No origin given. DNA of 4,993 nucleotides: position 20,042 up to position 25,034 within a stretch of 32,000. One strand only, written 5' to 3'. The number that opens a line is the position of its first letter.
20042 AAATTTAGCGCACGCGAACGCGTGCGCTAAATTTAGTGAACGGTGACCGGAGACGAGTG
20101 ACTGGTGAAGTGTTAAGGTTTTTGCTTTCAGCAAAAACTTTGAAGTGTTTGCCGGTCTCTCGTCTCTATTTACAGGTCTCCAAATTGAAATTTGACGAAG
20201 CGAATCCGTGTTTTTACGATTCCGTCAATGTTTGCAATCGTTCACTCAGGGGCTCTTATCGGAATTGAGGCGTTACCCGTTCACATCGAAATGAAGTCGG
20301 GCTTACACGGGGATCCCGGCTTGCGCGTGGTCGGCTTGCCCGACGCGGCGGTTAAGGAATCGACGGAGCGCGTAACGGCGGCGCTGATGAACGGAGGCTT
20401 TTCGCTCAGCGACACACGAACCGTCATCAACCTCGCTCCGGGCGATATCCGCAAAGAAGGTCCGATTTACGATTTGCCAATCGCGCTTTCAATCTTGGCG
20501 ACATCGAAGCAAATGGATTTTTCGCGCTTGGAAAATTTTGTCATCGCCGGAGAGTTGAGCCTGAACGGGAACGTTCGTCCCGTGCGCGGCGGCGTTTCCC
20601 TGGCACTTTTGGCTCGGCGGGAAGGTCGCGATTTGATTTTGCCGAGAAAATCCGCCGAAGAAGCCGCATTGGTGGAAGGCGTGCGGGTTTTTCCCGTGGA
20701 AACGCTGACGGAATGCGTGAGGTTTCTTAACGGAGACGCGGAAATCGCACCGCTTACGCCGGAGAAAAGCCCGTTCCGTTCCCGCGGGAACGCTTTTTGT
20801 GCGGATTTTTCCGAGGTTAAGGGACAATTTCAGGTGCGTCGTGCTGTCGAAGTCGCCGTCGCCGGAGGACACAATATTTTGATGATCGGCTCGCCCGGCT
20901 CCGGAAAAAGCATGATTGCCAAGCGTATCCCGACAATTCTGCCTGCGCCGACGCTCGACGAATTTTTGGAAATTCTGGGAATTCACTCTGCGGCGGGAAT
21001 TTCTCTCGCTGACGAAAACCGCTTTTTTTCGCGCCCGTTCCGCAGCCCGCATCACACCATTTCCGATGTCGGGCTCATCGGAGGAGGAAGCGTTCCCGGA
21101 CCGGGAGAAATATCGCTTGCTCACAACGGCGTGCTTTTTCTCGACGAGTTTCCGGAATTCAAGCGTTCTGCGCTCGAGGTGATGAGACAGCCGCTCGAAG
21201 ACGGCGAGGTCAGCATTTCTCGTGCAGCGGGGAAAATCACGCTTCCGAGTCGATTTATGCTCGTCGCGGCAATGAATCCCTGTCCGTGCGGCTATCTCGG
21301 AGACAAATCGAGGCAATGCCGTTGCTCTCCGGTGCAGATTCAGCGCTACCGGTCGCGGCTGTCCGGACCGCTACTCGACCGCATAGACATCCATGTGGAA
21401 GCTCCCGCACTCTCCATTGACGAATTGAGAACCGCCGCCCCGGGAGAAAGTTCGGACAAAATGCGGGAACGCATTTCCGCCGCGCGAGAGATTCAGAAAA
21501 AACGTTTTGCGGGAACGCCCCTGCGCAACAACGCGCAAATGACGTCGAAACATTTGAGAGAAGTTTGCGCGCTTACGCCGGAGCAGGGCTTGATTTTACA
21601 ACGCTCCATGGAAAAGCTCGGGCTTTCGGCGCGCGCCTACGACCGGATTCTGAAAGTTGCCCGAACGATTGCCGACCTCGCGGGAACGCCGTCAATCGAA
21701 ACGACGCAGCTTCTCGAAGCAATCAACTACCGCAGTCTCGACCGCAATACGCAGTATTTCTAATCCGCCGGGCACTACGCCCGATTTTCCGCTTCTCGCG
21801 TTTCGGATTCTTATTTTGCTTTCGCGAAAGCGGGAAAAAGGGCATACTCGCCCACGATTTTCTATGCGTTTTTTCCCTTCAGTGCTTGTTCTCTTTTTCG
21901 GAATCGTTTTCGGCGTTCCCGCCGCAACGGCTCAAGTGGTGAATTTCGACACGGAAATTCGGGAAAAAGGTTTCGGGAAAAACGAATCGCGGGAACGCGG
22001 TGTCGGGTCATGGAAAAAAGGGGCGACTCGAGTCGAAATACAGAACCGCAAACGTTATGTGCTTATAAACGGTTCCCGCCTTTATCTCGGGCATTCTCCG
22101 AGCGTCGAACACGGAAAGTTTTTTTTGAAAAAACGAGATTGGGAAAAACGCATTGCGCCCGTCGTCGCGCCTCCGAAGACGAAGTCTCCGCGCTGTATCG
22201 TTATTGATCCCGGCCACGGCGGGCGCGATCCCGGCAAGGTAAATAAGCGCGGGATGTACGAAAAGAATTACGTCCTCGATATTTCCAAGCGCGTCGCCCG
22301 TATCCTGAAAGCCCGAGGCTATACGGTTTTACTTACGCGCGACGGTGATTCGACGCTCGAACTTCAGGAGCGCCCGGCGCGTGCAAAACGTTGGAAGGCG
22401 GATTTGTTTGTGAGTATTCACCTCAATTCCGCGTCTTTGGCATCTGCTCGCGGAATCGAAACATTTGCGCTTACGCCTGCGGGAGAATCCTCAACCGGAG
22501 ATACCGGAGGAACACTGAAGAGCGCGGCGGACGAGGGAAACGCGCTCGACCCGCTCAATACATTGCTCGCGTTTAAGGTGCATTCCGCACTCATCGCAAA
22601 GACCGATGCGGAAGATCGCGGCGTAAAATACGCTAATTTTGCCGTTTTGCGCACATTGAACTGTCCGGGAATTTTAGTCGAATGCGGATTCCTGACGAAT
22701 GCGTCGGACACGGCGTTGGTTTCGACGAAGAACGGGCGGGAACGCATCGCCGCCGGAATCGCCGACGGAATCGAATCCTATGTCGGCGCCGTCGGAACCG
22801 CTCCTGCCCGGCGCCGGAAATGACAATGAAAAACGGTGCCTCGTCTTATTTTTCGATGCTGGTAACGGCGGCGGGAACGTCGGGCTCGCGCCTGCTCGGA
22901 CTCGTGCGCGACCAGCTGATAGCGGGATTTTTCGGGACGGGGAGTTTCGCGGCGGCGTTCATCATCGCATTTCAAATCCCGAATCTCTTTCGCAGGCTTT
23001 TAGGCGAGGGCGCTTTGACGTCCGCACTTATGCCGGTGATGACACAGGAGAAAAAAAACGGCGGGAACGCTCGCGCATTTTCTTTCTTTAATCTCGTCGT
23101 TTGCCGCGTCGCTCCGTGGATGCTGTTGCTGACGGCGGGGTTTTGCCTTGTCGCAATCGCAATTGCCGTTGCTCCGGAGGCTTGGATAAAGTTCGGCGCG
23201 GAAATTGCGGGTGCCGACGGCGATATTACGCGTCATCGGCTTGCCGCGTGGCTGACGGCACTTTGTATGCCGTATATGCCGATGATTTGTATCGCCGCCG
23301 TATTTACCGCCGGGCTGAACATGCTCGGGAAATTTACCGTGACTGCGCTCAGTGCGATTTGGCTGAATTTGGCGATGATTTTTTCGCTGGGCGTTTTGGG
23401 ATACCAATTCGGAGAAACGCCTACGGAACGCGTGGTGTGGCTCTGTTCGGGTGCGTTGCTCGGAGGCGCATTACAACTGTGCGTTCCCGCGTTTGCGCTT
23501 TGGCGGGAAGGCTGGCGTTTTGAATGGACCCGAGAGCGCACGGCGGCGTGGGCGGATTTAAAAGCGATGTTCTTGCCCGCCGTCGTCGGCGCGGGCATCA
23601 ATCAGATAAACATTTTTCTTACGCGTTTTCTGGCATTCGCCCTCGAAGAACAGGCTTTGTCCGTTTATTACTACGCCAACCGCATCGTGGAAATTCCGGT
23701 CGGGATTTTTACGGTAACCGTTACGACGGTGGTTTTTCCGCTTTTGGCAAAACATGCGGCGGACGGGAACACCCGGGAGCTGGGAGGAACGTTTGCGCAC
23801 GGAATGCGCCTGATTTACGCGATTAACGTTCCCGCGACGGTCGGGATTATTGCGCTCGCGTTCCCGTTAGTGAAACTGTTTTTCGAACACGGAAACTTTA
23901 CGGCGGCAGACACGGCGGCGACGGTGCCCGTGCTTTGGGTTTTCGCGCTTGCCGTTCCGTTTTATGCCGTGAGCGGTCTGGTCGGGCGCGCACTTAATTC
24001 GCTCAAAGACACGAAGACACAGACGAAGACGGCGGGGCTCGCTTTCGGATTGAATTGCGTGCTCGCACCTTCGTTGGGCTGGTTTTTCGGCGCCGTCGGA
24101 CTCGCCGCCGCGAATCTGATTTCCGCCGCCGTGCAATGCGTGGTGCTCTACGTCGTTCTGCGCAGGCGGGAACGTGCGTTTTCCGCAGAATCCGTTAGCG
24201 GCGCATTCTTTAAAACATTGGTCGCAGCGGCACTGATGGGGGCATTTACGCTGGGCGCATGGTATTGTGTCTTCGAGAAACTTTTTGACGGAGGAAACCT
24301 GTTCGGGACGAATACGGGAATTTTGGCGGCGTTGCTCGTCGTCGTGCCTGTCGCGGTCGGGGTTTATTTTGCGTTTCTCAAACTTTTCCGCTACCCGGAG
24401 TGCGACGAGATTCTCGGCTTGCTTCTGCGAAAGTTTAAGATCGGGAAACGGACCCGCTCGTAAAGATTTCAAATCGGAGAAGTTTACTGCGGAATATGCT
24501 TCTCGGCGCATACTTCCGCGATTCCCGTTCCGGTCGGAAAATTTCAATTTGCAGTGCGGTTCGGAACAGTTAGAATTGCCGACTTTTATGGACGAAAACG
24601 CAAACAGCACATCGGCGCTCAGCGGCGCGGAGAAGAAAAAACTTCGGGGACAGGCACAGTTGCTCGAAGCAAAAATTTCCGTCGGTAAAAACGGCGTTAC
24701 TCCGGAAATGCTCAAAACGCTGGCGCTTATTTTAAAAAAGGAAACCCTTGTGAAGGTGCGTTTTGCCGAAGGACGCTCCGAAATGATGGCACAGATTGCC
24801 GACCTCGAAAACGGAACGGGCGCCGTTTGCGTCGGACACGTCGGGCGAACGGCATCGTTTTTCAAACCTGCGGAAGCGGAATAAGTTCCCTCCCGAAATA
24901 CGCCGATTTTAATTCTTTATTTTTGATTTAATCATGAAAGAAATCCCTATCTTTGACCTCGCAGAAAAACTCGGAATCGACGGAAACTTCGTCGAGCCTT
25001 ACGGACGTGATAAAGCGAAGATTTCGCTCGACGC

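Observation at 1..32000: Hyper-abundant non-palindromic octamer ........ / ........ across genes and spacers on both strands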

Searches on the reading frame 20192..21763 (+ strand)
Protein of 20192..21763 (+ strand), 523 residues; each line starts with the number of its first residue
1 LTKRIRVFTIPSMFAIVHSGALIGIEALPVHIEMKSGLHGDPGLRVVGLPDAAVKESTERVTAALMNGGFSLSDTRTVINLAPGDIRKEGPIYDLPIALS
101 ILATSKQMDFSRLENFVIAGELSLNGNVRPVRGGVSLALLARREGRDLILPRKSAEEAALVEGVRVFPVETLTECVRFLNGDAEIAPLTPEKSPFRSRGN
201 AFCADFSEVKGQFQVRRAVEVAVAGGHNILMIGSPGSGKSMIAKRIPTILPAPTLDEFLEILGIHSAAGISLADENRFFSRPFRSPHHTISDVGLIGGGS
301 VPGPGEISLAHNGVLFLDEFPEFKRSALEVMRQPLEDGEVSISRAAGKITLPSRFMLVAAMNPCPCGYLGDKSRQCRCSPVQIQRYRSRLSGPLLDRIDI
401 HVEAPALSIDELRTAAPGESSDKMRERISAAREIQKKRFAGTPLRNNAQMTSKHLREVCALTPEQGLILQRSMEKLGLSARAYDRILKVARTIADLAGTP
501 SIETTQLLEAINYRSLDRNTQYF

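Call 24: search_protein_families(library=pfam, proteins=[window:20192-21763:+], max_evalue=0.01)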
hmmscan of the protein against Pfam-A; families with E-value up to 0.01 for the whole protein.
window:20192-21763:+ (523 aa): 9 families
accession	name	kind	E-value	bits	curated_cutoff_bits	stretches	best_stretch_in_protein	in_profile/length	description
PF01078.27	Mg_chelatase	-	2.3e-91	305.2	20.3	1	205-410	1-205/207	Magnesium chelatase, subunit ChlI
PF13541.12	ChlI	-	1.8e-36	125.1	27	1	39-153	7-120/121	Subunit ChlI of Mg-chelatase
PF13335.12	Mg_chelatase_C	-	4e-33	114.3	26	1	418-514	1-94/94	Magnesium chelatase, subunit ChlI C-terminal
PF00493.29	MCM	-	3.7e-11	43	23.3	1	304-373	114-183/224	MCM P-loop domain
PF07728.20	AAA_5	-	3.6e-08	34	22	1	312-365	67-125/139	AAA domain (dynein-related subfamily)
PF00158.32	Sigma54_activat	-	5.3e-05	23.4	20.2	0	302-362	84-142/168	Sigma-54 interaction domain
PF05362.19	Lon_C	-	0.0013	18.8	21.1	1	73-157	92-175/205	Lon protease (S16) C-terminal proteolytic domain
PF05496.18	RuvB_N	-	0.008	16.4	27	0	308-349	81-122/159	Holliday junction DNA helicase RuvB P-loop domain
PF13671.12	AAA_33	-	0.009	16.8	27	0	229-252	2-25/143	AAA domain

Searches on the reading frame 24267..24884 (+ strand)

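Call 24: search_protein_families(library=pfam, proteins=[window:24267-24884:+], max_evalue=0.01)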
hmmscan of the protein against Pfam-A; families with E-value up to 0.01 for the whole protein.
window:24267-24884:+ (205 aa): 1 family
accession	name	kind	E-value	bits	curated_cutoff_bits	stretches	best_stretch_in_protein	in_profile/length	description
PF01985.26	CRS1_YhbY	-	2.9e-16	60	27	1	118-200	1-84/84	CRS1 / YhbY (CRM) domain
